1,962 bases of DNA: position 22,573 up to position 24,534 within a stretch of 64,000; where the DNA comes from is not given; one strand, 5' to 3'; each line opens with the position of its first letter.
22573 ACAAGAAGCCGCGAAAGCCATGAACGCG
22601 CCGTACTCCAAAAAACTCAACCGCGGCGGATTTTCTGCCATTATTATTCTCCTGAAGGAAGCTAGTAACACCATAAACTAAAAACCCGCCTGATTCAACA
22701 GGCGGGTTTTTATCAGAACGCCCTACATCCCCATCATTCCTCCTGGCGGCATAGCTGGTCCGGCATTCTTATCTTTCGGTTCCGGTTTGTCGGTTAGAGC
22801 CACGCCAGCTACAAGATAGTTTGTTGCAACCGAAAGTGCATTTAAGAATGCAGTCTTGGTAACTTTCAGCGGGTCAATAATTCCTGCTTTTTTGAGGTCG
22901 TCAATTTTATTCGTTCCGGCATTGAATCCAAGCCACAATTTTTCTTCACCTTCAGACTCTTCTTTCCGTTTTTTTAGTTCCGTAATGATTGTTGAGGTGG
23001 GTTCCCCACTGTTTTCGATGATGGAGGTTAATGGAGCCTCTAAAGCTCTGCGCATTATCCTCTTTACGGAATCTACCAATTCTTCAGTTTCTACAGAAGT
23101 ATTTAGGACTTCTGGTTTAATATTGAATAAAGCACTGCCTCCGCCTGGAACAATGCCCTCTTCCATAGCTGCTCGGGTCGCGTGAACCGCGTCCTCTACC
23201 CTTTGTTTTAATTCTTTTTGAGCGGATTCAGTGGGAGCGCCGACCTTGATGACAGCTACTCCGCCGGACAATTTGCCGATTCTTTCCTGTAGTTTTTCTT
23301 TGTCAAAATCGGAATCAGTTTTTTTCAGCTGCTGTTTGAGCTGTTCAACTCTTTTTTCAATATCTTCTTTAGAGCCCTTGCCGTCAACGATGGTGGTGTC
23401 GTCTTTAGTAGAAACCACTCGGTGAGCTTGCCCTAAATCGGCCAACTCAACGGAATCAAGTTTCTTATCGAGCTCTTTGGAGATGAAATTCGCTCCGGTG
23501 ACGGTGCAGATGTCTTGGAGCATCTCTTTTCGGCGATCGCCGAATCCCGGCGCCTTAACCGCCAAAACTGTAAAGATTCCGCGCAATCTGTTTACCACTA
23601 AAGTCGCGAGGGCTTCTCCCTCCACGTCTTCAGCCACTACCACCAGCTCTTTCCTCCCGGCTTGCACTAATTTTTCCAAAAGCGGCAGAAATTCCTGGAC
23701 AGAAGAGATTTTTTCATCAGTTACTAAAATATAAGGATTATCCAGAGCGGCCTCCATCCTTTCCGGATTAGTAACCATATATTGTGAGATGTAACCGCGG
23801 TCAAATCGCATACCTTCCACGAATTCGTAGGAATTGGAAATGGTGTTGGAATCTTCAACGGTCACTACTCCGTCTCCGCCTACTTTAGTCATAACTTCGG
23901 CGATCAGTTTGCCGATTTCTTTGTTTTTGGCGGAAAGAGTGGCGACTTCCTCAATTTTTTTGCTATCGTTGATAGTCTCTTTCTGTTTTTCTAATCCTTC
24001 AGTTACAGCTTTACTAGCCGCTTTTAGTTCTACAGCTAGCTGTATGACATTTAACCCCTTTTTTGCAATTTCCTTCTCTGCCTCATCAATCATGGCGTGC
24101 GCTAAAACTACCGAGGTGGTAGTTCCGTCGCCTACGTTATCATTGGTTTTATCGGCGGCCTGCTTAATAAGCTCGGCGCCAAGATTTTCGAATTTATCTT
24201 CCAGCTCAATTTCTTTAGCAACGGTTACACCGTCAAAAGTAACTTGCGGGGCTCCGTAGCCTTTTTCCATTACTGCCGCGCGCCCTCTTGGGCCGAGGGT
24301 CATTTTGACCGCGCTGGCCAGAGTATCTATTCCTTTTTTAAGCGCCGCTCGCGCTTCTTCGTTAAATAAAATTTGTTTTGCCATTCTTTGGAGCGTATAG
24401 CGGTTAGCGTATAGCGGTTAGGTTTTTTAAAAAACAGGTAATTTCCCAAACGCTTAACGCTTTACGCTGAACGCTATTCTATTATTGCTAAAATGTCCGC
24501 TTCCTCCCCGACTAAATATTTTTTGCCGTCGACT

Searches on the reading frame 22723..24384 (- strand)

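Call 42: search_protein_families(library=pfam, proteins=[window:22723-24384:-], max_evalue=0.001)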
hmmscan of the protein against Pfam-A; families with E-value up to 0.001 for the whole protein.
window:22723-24384:- (553 aa): 1 family
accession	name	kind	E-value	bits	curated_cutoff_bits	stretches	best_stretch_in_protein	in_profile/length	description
PF00118.29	Cpn60_TCP1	-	6.1e-66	223.5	34.3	1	22-523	1-479/490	TCP-1/cpn60 chaperonin family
